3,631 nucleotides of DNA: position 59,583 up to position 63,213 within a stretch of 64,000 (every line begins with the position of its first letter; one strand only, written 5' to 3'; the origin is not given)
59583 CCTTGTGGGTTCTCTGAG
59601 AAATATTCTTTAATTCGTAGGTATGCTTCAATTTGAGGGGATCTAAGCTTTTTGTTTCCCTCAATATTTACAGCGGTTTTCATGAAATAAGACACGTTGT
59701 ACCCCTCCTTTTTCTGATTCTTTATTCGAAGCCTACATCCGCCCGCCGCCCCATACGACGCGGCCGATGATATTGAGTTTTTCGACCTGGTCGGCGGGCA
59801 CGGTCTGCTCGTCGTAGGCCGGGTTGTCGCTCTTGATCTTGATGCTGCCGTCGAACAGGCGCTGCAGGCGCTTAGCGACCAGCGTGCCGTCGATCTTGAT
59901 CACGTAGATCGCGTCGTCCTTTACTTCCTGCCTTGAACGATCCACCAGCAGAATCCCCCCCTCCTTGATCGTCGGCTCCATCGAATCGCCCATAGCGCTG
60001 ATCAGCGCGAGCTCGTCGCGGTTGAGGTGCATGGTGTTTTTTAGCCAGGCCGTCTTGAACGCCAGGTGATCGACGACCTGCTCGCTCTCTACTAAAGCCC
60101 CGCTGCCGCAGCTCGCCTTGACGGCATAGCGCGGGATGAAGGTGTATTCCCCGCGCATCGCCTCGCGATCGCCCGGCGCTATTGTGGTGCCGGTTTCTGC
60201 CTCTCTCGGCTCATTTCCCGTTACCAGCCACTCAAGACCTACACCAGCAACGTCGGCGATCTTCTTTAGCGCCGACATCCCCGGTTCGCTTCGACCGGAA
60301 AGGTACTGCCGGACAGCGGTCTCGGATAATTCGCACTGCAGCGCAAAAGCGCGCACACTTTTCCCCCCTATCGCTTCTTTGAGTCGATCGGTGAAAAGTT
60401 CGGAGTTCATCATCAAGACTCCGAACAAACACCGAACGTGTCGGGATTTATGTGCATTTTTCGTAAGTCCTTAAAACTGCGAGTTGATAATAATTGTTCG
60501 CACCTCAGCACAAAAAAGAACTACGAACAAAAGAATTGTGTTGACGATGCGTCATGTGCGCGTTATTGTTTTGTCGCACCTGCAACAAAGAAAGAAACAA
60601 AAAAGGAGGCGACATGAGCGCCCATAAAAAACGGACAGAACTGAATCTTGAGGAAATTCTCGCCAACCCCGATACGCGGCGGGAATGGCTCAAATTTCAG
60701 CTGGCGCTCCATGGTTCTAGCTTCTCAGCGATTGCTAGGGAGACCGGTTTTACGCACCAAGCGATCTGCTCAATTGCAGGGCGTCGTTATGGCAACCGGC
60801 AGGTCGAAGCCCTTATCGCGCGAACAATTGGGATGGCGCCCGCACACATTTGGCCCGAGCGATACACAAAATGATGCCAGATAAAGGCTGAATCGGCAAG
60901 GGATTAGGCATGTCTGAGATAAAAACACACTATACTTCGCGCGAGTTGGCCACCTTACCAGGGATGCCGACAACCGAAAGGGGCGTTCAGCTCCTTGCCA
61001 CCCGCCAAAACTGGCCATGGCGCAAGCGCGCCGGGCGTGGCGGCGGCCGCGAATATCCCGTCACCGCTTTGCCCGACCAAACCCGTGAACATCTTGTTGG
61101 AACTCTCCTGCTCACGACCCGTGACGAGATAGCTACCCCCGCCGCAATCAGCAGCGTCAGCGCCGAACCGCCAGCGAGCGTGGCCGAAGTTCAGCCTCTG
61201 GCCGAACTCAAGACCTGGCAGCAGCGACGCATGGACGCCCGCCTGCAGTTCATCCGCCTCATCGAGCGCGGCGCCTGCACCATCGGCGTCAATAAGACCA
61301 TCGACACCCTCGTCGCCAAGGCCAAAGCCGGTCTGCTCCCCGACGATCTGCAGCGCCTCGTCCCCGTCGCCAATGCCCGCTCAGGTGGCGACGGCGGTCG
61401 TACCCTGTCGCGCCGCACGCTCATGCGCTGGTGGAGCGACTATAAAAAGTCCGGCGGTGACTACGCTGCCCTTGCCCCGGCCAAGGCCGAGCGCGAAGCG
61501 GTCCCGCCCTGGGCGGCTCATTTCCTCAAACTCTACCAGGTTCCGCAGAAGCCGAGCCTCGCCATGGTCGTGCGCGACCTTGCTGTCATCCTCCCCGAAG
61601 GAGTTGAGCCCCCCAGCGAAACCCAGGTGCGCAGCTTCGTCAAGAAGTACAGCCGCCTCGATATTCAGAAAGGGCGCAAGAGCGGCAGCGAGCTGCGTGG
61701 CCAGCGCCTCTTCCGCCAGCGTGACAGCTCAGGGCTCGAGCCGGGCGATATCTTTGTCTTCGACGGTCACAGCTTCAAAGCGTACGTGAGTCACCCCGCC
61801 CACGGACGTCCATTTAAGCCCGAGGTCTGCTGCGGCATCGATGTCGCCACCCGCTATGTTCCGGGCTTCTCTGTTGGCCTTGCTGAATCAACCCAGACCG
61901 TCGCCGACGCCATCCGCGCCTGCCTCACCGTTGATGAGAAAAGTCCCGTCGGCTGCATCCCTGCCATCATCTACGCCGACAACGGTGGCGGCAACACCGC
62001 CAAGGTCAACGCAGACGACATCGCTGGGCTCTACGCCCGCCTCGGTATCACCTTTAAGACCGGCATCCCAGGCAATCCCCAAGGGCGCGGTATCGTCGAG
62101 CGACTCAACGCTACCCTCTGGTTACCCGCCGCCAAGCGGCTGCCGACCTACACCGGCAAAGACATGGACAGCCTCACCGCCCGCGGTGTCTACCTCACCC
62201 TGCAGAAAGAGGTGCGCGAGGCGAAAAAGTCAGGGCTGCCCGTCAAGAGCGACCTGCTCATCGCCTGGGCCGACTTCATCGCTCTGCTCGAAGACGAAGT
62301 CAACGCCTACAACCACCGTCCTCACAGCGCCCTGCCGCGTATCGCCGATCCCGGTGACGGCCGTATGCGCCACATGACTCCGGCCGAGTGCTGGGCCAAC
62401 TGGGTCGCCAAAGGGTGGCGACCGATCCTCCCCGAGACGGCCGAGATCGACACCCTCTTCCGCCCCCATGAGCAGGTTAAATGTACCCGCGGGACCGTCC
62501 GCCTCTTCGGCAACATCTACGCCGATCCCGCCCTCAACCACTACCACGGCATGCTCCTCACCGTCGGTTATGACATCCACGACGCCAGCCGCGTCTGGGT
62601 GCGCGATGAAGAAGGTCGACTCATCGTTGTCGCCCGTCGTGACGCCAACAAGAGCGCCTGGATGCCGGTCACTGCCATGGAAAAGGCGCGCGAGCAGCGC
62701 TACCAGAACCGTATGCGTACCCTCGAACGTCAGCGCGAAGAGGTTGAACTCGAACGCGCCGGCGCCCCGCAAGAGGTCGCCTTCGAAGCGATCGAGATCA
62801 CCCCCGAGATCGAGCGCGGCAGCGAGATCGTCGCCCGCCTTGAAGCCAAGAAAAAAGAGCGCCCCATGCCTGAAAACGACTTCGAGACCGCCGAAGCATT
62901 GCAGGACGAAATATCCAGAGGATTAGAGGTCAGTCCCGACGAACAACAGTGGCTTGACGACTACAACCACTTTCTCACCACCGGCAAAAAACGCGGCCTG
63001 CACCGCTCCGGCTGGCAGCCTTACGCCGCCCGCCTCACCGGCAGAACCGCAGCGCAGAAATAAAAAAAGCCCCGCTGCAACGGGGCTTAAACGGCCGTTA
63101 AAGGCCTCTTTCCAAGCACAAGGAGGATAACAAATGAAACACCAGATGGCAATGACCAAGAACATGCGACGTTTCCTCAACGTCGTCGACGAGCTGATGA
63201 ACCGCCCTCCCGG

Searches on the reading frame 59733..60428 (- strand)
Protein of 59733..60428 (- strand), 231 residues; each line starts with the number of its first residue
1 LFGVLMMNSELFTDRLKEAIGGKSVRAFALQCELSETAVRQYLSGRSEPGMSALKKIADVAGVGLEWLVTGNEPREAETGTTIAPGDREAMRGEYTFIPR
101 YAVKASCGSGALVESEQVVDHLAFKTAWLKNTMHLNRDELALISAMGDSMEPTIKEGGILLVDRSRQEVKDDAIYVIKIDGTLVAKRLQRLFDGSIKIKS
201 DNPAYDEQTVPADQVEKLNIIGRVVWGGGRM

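Call 3: search_protein_families(library=pfam, proteins=[window:59733-60428:-], max_evalue=0.1)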
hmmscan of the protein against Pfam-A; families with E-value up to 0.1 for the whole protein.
window:59733-60428:- (231 aa): 5 families
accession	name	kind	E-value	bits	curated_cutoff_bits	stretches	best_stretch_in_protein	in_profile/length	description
PF00717.28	Peptidase_S24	-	2.8e-24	85.5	23.3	1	104-225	5-116/116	Peptidase S24-like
PF01381.28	HTH_3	-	1.4e-06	28.7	23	1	22-68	9-55/55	Helix-turn-helix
PF13560.12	HTH_31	-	0.00052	20.7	27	1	22-64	14-57/64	Helix-turn-helix domain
PF16452.10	Phage_CI_C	-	0.0099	16.5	27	1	159-225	41-100/101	Bacteriophage CI repressor C-terminal domain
PF07022.19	Phage_CI_repr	-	0.034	14.9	22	1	13-74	3-63/65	Bacteriophage CI repressor helix-turn-helix domain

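Call 6: search_protein_families(library=phrogs, proteins=[window:59733-60428:-], max_evalue=0.01)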
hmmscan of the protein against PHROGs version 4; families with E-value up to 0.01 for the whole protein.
window:59733-60428:- (231 aa): 11 families
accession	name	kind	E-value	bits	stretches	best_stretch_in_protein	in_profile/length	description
phrog_4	-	transcription regulation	7.8e-46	157.8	1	7-226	130-334/400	transcriptional repressor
phrog_6201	-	transcription regulation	1.3e-27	97.1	1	118-226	3-113/121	CI-like repressor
phrog_3037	-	transcription regulation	6.5e-15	56.4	1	9-82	15-88/189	transcriptional repressor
phrog_8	-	transcription regulation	1.1e-09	39.3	1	6-78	71-145/346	transcriptional regulator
phrog_2328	-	transcription regulation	4.1e-09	37.3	1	12-80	16-87/128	transcriptional repressor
phrog_811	-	DNA, RNA and nucleotide metabolism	4.6e-09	37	1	132-226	40-130/140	UmuD-like protein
phrog_13059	-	DNA, RNA and nucleotide metabolism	2.7e-06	28.1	1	8-53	2-47/62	HTH DNA binding protein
phrog_2967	-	transcription regulation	3.5e-06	27.7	1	8-76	7-77/225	transcriptional regulator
phrog_2439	-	transcription regulation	0.00022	21.2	1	14-76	10-74/367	transcriptional regulator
phrog_3557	-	transcription regulation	0.00037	21.7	1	14-78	16-81/142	transcriptional regulator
phrog_1373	-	transcription regulation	0.0016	19.4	1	24-84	78-138/166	transcriptional regulator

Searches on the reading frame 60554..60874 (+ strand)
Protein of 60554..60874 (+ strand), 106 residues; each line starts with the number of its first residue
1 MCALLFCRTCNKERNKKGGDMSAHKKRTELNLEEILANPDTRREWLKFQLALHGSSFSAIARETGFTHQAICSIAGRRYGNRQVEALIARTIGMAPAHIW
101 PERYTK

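Call 6: search_protein_families(library=phrogs, proteins=[window:60554-60874:+], max_evalue=0.01)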
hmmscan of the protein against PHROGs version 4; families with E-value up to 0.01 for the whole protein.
window:60554-60874:+ (106 aa): 1 family
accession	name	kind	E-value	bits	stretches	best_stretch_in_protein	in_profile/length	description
phrog_769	-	transcription regulation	5.1e-14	53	1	37-106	7-74/89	transcriptional repressor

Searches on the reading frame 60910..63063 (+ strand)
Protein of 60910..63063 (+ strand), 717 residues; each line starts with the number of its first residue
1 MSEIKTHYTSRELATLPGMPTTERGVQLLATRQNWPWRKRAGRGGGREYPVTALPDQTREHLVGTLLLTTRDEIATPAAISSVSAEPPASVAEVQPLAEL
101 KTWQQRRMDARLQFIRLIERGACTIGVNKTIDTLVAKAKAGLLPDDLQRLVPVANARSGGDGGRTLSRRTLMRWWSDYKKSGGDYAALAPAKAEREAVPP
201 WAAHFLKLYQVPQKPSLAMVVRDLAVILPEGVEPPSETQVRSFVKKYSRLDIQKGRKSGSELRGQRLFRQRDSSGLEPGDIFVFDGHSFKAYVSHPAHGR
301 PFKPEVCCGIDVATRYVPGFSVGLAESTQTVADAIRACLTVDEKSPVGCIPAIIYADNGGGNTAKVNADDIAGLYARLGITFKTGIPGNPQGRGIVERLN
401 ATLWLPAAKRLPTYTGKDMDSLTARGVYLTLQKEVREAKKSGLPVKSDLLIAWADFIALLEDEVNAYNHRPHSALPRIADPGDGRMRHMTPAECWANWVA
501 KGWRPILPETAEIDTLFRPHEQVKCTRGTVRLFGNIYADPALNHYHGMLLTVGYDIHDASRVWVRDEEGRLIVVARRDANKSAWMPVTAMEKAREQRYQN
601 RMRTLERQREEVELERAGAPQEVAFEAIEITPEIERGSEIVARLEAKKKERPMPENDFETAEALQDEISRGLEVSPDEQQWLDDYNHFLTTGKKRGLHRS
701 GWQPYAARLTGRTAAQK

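Call 65: find_related_loci(query=window:60910-63063:+, collection=viral_contigs, flank=8000)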
Query window:60910-63063:+ (717 aa) in viral_contigs; peptide patterns used: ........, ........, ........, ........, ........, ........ (x = any residue, [..] = any of these).
28 stretches matched a pattern; 25 encode a relative of the query (tblastn E <= 1e-3); 25 distinct loci.
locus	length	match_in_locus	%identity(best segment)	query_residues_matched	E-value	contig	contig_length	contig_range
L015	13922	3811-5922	57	5-700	0e+0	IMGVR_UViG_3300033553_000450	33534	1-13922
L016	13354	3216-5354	58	5-699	0e+0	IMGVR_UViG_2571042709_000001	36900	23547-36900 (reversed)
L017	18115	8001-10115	57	23-708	0e+0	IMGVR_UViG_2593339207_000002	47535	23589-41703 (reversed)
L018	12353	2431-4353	49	1-633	2e-172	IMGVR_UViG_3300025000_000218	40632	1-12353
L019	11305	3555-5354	50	8-618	9e-169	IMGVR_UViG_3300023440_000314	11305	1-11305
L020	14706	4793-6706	42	1-629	1e-149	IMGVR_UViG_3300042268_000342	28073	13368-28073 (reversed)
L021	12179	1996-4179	40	7-699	4e-149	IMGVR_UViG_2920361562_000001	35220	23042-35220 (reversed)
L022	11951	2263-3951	45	74-644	5e-147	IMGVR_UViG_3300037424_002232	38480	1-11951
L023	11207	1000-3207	40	5-706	6e-142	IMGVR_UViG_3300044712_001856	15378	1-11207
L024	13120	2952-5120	38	8-698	1e-135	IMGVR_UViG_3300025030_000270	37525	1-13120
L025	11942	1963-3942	39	4-631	1e-134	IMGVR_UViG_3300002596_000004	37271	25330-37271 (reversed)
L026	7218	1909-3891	37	4-686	8e-134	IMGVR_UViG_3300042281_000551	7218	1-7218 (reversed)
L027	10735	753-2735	37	4-686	1e-133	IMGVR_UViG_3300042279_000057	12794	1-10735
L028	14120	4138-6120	37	4-686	3e-133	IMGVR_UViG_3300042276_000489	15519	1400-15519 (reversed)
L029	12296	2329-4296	39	88-708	5e-133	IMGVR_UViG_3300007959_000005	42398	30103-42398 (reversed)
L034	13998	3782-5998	40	1-697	3e-151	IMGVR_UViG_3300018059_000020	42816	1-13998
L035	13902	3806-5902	49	2-700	0e+0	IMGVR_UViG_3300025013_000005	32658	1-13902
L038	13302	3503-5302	50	8-618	2e-167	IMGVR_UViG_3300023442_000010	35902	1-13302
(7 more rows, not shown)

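Call 70: search_protein_families(library=pfam, proteins=[L015:496-1311:-, L035:1089-2060:-, L035:565-1128:-, L019:271-810:-, L038:298-915:-, L029:336-911:-, L034:1664-2125:-, L018:251-793:-], max_evalue=1)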
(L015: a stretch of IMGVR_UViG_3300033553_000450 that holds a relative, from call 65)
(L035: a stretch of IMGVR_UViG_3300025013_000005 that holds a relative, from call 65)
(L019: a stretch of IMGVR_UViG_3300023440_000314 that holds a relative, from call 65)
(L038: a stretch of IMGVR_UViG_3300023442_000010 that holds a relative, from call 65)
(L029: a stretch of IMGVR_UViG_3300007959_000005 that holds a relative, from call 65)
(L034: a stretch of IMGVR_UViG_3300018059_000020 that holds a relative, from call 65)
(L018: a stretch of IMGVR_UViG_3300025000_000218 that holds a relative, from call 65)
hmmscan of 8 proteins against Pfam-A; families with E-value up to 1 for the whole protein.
L015:496-1311:- (271 aa): 2 families
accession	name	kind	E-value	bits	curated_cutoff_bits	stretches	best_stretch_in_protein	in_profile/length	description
PF02498.22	Bro-N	-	2e-09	38.4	25.6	1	23-107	8-88/96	BRO family, N-terminal domain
PF20192.3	DUF6555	-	0.053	13.8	30.5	1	115-161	4-50/74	Family of unknown function (DUF6555)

L035:1089-2060:- (323 aa): 2 families
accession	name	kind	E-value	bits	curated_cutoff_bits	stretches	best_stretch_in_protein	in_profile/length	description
PF02650.20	HTH_WhiA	-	0.11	13.4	27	1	234-275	2-43/84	WhiA C-terminal HTH domain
PF11367.14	Tail_completion_gp17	-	0.18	12.3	24.5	1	227-293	47-107/124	Tail completion protein gp17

L035:565-1128:- (187 aa): 6 families
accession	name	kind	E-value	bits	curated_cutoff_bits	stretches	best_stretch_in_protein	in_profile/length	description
PF11368.13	DUF3169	-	0.0018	18.4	31.6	1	29-154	16-156/250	Protein of unknown function (DUF3169)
PF04241.20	DUF423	-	0.1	13.3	25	1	87-165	8-78/86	Protein of unknown function (DUF423)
PF07963.17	N_methyl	-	0.11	12.5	21.2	1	20-43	4-27/27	Prokaryotic N-terminal methylation motif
PF25637.1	DUF7942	-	0.22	11.9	26.7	1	112-158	15-61/104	Family of unknown function (DUF7942)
PF14015.11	DUF4231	-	0.6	11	24.7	1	97-165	7-67/103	Protein of unknown function (DUF4231)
PF13567.11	DUF4131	-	1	9.5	31.6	1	116-157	7-50/165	Domain of unknown function (DUF4131)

L019:271-810:- (179 aa): 5 families
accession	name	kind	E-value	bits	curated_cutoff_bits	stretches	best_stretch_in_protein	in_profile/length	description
PF15337.11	Vasculin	-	0.0027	18.9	27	1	30-94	15-77/97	Vascular protein family Vasculin-like 1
PF09444.15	MRC1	-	0.0037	18.2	25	1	11-80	60-124/141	MRC1-like domain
PF19775.4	DUF6261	-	0.1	12.9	27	1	12-61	51-100/154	Family of unknown function (DUF6261)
PF02526.19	GBP_repeat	-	0.1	12.8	25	1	37-54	18-36/38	Glycophorin-binding protein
PF25041.1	UFL1_C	-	0.29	11.4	24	1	21-78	47-104/112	E3 UFM1-protein ligase 1 C-terminal domain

L038:298-915:- (205 aa): 0 families

L029:336-911:- (191 aa): 1 family
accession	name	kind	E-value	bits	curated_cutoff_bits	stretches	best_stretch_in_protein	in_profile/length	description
PF06691.16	DUF1189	-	0.18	11.7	28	1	4-69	31-96/244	Protein of unknown function (DUF1189)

L034:1664-2125:- (153 aa): 0 families

L018:251-793:- (180 aa): 0 families
